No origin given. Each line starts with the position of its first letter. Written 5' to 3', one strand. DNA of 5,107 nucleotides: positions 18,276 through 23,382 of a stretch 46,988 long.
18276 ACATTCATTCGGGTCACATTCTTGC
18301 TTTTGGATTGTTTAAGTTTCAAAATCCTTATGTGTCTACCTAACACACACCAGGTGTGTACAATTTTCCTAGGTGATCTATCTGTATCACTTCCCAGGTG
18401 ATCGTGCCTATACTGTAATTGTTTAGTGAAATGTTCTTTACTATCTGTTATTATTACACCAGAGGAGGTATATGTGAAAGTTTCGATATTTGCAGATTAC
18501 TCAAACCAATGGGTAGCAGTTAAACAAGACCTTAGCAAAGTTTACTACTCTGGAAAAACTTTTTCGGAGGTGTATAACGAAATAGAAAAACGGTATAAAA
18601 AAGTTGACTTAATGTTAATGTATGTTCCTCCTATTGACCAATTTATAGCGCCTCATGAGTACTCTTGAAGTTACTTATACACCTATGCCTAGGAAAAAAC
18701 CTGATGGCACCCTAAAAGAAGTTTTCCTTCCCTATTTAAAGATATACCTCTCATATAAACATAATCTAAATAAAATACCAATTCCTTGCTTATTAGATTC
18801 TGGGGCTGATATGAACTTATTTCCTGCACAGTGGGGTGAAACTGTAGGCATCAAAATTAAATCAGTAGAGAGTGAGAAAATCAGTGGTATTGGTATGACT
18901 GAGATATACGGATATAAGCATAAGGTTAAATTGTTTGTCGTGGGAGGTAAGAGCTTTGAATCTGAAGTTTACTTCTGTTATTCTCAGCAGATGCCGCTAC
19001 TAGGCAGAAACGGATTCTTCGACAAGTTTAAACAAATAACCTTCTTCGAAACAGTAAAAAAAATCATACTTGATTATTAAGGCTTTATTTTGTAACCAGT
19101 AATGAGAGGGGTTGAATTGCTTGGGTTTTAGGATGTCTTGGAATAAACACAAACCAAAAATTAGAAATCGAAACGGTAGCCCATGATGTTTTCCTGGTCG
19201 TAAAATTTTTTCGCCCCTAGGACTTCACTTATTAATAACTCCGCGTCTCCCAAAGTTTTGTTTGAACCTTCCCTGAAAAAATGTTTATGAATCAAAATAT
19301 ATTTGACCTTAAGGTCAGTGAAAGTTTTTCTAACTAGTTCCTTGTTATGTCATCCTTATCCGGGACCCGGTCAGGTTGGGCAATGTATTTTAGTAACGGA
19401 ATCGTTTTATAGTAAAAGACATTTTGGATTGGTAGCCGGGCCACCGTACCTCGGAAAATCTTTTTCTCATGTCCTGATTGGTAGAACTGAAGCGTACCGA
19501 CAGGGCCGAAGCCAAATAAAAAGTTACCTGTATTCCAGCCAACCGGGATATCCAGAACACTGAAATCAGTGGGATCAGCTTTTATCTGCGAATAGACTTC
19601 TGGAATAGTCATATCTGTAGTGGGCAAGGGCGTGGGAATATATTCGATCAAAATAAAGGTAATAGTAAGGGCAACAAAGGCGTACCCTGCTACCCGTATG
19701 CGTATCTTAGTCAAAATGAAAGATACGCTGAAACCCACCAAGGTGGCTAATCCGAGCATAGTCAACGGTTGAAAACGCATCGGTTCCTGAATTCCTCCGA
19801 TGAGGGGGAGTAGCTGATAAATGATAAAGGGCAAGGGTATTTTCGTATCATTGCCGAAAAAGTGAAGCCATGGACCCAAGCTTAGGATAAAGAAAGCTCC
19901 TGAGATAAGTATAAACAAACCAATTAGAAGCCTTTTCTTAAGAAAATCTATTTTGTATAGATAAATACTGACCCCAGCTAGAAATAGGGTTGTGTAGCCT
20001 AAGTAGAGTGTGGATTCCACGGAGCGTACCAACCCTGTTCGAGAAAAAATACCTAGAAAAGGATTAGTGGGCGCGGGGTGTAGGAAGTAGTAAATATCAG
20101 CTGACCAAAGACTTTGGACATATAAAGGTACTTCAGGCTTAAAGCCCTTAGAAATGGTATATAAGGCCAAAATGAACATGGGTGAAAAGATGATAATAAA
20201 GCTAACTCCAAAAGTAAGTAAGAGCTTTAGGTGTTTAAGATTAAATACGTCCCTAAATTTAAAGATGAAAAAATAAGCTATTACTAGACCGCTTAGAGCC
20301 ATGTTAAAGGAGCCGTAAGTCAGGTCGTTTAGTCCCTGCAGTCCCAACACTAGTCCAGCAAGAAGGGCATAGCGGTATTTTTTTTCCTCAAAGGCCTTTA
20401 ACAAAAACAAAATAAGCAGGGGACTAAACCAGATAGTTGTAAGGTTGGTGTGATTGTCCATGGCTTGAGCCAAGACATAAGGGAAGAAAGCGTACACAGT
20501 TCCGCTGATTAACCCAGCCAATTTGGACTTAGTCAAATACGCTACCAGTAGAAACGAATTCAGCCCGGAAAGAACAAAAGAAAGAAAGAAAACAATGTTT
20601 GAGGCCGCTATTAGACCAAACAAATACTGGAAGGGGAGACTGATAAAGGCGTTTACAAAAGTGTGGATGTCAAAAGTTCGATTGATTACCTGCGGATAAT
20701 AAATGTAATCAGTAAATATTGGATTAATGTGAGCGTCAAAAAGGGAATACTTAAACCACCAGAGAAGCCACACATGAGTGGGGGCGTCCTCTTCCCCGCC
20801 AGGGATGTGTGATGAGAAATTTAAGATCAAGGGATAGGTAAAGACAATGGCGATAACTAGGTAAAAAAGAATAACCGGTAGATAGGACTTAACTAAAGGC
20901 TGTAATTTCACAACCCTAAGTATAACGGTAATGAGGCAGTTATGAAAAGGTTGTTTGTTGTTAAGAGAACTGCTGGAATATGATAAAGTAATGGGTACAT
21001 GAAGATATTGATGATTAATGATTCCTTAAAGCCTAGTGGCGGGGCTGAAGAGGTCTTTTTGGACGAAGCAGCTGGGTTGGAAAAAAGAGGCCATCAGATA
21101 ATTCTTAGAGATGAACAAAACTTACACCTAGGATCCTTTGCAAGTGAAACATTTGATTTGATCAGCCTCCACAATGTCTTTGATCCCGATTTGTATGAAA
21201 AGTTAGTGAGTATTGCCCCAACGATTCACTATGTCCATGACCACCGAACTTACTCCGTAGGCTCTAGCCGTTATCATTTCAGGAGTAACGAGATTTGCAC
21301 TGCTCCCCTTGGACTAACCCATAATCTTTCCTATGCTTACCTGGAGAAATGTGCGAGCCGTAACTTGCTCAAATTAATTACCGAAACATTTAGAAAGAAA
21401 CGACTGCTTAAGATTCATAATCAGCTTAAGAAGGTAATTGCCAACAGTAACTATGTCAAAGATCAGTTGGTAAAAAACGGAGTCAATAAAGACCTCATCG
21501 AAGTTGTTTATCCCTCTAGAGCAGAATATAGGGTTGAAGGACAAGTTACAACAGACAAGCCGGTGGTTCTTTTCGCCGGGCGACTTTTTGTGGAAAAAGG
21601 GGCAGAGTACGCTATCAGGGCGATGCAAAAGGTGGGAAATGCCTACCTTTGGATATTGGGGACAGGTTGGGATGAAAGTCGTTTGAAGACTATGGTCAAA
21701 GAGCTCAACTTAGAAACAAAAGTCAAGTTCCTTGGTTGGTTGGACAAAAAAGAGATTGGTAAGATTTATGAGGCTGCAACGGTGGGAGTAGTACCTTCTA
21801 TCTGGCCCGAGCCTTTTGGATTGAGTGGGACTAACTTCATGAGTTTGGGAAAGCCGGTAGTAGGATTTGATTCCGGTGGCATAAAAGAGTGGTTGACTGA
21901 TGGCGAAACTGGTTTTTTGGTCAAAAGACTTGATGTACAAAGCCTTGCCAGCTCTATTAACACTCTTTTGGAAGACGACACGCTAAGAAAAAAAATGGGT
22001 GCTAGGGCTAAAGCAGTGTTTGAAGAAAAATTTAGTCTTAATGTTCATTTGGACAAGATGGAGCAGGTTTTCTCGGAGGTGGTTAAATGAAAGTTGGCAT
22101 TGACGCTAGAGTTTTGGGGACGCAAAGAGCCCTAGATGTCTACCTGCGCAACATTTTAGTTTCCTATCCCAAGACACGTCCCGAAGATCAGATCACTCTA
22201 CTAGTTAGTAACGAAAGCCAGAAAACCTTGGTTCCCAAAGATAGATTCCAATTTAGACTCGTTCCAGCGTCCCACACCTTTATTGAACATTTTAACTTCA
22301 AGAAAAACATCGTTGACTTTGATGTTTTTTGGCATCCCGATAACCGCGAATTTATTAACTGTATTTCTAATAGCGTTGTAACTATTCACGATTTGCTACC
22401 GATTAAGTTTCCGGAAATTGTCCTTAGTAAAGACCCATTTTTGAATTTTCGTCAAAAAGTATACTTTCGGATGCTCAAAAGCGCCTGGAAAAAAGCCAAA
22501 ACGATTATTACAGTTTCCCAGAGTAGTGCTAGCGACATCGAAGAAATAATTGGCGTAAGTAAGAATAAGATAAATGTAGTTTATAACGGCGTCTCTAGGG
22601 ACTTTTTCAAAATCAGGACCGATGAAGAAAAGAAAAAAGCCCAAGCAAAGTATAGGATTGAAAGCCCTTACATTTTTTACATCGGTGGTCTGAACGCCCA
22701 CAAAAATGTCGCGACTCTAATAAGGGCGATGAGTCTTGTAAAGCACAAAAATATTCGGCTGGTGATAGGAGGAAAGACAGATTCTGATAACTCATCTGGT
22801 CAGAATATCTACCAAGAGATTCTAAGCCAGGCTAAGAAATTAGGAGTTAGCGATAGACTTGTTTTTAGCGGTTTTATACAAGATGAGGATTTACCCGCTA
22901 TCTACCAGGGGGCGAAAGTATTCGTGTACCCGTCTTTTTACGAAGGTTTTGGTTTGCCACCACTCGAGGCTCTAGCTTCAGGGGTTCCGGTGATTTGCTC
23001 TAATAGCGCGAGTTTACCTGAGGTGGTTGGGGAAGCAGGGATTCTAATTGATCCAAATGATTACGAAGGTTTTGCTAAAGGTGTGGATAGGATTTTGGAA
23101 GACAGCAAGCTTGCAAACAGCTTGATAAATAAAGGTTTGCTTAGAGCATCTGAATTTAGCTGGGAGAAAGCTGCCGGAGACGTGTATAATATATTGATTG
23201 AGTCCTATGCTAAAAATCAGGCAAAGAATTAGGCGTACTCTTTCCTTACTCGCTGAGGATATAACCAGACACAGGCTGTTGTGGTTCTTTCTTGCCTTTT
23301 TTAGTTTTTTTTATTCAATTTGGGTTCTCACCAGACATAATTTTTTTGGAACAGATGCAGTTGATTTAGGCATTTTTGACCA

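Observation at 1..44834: Unusually GT-dense locus: 9 GT-C-type membrane proteins, 11 GT4, 4 GT2 and 1 phosphoglycosyl transferase, suggesting an undescribed extracytoplasmic glycan system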

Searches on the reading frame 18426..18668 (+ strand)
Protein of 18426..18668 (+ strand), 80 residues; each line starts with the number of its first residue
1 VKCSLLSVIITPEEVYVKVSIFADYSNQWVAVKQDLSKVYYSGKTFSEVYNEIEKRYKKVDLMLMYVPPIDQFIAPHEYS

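Call 14: search_protein_families(library=pfam, proteins=[window:18426-18668:+], max_evalue=0.01)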
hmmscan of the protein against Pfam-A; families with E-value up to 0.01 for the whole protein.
window:18426-18668:+ (80 aa): 1 family
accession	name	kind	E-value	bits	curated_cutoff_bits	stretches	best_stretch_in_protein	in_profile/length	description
PF18929.5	DUF5678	-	5.9e-07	29.7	23.2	1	24-69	5-48/49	Family of unknown function (DUF5678)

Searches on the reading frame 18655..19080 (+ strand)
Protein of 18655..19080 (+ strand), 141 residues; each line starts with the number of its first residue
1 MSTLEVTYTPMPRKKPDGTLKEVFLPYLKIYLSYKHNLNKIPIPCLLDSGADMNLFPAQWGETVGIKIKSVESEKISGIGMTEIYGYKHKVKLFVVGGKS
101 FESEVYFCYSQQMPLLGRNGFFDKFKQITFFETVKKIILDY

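Call 5: search_protein_families(library=pfam, proteins=[window:18655-19080:+], max_evalue=0.01)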
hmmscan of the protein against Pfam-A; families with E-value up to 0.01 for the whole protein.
window:18655-19080:+ (141 aa): 1 family
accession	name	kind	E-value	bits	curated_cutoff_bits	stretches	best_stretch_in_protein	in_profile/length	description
PF13650.11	Asp_protease_2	-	7.5e-05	23.8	24.3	1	38-117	5-87/90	Aspartyl protease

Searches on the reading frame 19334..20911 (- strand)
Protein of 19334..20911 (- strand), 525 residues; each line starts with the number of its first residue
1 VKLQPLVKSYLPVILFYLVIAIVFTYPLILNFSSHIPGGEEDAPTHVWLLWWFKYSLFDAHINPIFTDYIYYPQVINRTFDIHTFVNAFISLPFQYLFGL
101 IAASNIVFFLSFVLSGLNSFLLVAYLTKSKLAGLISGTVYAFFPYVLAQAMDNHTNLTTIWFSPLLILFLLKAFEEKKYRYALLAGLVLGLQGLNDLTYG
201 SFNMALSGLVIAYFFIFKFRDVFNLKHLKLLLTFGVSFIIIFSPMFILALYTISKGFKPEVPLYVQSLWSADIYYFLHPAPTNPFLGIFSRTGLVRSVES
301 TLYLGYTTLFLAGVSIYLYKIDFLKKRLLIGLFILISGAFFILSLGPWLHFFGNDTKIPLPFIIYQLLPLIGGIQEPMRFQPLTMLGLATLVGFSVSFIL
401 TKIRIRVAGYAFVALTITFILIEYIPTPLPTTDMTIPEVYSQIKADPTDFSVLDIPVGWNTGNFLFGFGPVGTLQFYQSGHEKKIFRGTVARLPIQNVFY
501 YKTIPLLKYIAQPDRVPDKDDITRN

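Call 5: search_protein_families(library=pfam, proteins=[window:19334-20911:-], max_evalue=0.01)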
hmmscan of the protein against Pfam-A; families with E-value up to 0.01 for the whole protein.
window:19334-20911:- (525 aa): 1 family
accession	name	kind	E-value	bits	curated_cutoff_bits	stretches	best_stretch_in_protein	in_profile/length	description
PF13231.12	PMT_2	-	1.7e-06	28.8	26.1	1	96-246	15-158/160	Dolichyl-phosphate-mannose-protein mannosyltransferase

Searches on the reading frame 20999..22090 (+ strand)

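Call 5: search_protein_families(library=pfam, proteins=[window:20999-22090:+], max_evalue=0.01)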
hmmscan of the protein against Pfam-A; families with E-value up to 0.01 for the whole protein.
window:20999-22090:+ (363 aa): 5 families
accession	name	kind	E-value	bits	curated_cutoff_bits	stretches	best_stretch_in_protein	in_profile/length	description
PF00534.26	Glycos_transf_1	-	2.8e-38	131.6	26.4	1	174-339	2-171/172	Glycosyl transferases group 1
PF13692.12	Glyco_trans_1_4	-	4.3e-29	102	27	1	187-326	1-142/142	Glycosyl transferases group 1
PF13439.12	Glyco_transf_4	-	2.1e-08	34.8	28.5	1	14-172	2-164/170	Glycosyltransferase Family 4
PF13524.12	Glyco_trans_1_2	-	6.4e-06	26.6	25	1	214-352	14-140/144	Glycosyl transferase-like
PF20706.3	GT4-conflict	-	7.4e-05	22.3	26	1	184-308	194-324/385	Family 4 Glycosyltransferase in conflict systems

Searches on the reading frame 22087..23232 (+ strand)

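Call 5: search_protein_families(library=pfam, proteins=[window:22087-23232:+], max_evalue=0.01)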
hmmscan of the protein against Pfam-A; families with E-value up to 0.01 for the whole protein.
window:22087-23232:+ (381 aa): 6 families
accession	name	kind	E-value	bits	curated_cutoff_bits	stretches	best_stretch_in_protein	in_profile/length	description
PF00534.26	Glycos_transf_1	-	1.8e-40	138.7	26.4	1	181-350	3-169/172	Glycosyl transferases group 1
PF13692.12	Glyco_trans_1_4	-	6.4e-33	114.4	27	1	194-339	2-142/142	Glycosyl transferases group 1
PF20706.3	GT4-conflict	-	1.8e-10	40.8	26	1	186-315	190-321/385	Family 4 Glycosyltransferase in conflict systems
PF13439.12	Glyco_transf_4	-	5.3e-10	40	28.5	1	96-172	99-169/170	Glycosyltransferase Family 4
PF13524.12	Glyco_trans_1_2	-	2e-05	25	25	1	222-359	14-135/144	Glycosyl transferase-like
PF13579.12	Glyco_trans_4_4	-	0.0021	18.8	29.7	1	97-168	98-158/158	Glycosyl transferase 4-like domain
